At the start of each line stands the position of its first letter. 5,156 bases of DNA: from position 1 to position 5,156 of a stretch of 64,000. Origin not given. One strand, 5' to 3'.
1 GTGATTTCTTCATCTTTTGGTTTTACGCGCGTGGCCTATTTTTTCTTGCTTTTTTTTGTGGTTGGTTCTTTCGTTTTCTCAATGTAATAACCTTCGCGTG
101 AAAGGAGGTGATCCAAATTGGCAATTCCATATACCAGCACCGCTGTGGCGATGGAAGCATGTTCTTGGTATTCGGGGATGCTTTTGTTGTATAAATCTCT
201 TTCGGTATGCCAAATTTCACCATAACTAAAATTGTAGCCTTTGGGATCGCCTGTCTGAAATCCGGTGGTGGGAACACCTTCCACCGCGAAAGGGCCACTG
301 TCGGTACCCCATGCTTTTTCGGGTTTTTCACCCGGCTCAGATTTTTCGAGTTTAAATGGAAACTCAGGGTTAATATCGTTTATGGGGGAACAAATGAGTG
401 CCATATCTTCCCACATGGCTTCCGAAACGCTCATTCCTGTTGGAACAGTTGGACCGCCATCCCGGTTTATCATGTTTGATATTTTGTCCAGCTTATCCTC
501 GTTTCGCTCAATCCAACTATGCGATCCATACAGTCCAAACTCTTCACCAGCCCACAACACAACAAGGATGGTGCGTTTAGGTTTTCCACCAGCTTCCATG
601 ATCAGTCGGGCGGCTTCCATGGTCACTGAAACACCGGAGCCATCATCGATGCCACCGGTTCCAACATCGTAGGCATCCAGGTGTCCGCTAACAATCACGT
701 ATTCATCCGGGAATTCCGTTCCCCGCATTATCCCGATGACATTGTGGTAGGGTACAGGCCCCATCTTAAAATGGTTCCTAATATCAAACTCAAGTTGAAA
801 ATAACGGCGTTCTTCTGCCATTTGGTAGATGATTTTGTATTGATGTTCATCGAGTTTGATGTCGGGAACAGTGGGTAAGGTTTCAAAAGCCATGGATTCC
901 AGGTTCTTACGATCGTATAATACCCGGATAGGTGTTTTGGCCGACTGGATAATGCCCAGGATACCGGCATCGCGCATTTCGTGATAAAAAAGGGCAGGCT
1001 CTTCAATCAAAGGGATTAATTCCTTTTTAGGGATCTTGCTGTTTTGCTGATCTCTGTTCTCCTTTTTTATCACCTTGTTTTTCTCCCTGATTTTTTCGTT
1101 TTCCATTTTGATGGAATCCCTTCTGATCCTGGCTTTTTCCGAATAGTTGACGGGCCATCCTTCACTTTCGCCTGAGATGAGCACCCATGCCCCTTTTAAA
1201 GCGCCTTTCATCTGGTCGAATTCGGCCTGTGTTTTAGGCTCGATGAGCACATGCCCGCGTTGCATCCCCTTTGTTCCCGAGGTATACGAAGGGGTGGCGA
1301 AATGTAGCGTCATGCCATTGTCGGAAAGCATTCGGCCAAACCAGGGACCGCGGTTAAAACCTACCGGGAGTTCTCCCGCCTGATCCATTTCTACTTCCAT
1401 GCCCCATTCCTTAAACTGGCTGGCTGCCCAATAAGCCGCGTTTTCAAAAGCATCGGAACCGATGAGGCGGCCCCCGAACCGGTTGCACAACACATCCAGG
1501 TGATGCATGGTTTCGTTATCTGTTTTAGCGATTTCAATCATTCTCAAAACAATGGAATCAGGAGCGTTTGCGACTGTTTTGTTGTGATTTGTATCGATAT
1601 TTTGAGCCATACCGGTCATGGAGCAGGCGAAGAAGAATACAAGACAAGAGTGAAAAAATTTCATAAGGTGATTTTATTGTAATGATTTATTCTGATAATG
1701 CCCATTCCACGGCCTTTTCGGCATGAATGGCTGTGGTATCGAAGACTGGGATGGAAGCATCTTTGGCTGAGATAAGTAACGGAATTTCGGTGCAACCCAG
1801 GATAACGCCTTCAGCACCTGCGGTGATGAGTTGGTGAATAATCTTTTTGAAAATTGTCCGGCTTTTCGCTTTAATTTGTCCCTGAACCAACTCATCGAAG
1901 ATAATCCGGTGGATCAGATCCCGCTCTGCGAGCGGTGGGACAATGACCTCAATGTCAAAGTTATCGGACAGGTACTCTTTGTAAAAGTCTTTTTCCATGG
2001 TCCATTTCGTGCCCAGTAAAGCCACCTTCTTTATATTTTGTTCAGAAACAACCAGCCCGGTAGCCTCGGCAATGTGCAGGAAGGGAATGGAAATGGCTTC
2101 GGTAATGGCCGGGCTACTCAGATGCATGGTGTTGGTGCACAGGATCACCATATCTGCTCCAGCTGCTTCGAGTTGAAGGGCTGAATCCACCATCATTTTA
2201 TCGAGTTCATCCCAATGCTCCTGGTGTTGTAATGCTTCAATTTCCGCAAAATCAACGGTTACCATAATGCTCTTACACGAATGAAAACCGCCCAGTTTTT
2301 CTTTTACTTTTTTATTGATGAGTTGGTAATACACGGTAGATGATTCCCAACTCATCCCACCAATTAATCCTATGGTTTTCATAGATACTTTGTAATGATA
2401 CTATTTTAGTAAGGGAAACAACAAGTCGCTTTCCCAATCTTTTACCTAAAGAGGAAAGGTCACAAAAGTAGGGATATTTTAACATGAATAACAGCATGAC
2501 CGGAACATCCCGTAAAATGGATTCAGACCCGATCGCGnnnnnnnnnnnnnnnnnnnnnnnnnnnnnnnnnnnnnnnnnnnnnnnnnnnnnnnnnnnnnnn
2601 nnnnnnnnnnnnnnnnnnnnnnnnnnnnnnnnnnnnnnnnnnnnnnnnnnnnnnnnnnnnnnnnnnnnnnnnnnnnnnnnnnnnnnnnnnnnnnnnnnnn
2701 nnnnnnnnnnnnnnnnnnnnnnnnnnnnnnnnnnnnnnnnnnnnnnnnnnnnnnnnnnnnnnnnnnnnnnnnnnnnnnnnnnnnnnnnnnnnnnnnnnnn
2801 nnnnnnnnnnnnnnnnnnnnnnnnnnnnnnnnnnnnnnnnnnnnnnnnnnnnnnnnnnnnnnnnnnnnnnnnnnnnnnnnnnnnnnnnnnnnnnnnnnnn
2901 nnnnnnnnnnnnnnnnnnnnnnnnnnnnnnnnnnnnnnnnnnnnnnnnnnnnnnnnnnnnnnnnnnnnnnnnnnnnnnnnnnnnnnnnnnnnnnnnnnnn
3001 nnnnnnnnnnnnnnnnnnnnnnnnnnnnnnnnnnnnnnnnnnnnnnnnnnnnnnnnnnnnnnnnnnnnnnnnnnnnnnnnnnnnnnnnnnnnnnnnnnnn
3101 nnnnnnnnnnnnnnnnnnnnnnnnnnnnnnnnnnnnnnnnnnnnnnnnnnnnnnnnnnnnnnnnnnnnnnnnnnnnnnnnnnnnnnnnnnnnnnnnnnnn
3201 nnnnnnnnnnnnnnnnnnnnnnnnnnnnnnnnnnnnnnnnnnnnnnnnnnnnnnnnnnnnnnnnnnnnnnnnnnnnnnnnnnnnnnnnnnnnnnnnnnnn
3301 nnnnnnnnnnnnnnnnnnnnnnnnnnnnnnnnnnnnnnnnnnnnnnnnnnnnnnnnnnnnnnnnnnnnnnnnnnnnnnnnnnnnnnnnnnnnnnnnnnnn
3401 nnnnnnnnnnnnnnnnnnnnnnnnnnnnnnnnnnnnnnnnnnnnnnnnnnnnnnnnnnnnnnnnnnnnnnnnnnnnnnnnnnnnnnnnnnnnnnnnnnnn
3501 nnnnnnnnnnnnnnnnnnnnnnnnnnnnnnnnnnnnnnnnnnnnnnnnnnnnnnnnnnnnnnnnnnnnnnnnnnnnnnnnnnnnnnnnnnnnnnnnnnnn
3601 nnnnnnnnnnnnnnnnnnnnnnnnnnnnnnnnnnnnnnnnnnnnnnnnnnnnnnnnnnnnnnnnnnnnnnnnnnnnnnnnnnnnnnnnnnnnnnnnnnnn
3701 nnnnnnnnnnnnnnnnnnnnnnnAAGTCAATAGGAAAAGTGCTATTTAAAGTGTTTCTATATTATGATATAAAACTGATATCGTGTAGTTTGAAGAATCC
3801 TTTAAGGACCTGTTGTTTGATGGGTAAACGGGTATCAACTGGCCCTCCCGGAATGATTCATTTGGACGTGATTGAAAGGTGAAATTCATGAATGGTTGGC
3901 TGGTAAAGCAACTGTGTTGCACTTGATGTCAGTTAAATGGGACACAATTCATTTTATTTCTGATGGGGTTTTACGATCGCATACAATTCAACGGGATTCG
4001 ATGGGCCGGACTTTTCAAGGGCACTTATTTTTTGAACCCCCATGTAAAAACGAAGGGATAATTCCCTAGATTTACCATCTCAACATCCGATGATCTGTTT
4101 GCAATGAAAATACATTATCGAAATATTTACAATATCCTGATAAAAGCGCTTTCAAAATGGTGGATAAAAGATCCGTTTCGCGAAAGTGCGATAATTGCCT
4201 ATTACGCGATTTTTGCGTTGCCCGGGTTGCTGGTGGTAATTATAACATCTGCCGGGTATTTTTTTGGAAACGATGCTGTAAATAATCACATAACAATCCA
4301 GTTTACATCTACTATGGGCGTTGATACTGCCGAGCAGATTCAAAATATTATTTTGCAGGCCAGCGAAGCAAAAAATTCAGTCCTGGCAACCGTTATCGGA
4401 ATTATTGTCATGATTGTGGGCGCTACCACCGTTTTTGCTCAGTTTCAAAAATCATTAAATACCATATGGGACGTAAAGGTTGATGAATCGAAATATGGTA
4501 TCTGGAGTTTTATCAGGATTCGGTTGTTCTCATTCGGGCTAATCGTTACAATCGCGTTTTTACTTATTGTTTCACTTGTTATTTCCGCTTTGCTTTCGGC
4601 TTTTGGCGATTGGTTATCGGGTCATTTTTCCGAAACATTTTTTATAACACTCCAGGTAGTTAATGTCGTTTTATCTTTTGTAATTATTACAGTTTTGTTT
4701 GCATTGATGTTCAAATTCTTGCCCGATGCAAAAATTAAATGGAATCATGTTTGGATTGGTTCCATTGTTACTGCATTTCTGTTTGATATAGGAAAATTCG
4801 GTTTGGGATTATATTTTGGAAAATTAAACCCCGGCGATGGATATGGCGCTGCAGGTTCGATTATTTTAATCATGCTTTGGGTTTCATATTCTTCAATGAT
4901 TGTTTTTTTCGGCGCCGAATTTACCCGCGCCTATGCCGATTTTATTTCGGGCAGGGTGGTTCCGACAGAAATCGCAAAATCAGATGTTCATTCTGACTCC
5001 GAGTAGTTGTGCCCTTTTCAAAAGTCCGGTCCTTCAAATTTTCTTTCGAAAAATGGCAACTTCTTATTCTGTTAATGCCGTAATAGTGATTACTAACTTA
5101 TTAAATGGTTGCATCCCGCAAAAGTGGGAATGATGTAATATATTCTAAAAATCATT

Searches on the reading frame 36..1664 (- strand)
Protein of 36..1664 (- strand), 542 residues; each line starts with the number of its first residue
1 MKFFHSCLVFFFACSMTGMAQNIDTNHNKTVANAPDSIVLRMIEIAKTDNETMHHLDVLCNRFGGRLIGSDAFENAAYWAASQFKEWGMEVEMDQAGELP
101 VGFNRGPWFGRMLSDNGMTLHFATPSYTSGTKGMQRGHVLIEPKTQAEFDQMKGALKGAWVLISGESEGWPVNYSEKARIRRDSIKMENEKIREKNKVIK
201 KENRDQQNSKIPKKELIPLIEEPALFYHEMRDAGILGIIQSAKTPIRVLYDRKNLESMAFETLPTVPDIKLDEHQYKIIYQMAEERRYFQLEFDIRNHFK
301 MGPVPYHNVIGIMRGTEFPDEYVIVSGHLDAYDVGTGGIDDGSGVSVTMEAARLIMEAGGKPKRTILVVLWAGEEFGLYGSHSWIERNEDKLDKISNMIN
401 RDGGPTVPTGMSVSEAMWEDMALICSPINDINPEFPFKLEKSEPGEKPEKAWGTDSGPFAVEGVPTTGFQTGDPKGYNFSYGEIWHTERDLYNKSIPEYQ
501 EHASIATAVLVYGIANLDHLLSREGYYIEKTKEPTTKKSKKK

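Call 9: search_protein_families(library=pfam, proteins=[window:36-1664:-], max_evalue=0.00001)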
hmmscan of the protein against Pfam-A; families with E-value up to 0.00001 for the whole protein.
window:36-1664:- (542 aa): 2 families
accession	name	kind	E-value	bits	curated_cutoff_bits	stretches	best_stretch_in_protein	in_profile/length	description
PF04389.22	Peptidase_M28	-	2.4e-29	102.9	21.3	1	308-498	1-180/193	Peptidase family M28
PF01546.33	Peptidase_M20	-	2.7e-06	27.9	24.6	1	335-413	30-111/206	Peptidase family M20/M25/M40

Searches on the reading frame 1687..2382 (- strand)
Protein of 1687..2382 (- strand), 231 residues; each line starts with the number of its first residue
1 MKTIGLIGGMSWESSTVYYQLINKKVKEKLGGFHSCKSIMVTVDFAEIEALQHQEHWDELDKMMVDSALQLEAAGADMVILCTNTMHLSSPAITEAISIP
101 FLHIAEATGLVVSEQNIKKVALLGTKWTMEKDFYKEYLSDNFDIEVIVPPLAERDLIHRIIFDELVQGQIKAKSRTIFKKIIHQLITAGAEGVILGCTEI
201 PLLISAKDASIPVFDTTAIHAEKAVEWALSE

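Call 9: search_protein_families(library=pfam, proteins=[window:1687-2382:-], max_evalue=0.00001)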
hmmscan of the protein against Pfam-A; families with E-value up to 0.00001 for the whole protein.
window:1687-2382:- (231 aa): 1 family
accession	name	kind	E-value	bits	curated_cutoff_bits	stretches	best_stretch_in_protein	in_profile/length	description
PF01177.27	Asp_Glu_race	-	3.7e-41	141.7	31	1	7-224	1-211/211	Asp/Glu/Hydantoin racemase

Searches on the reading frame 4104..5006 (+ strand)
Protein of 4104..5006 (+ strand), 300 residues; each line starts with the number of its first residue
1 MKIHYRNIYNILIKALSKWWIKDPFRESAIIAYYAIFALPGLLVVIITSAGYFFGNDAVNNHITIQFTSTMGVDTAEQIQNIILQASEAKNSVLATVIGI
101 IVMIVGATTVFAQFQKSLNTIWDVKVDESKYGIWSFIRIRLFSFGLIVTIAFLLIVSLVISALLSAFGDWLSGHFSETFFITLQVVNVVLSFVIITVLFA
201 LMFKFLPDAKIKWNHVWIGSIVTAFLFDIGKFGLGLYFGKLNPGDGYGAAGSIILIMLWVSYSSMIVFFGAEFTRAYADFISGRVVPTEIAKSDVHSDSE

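Call 9: search_protein_families(library=pfam, proteins=[window:4104-5006:+], max_evalue=0.00001)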
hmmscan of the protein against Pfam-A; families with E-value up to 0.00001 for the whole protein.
window:4104-5006:+ (300 aa): 1 family
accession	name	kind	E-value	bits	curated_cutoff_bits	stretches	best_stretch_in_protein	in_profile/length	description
PF03631.20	Virul_fac_BrkB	-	1.1e-48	166.5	33.7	1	26-278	7-256/259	Virulence factor BrkB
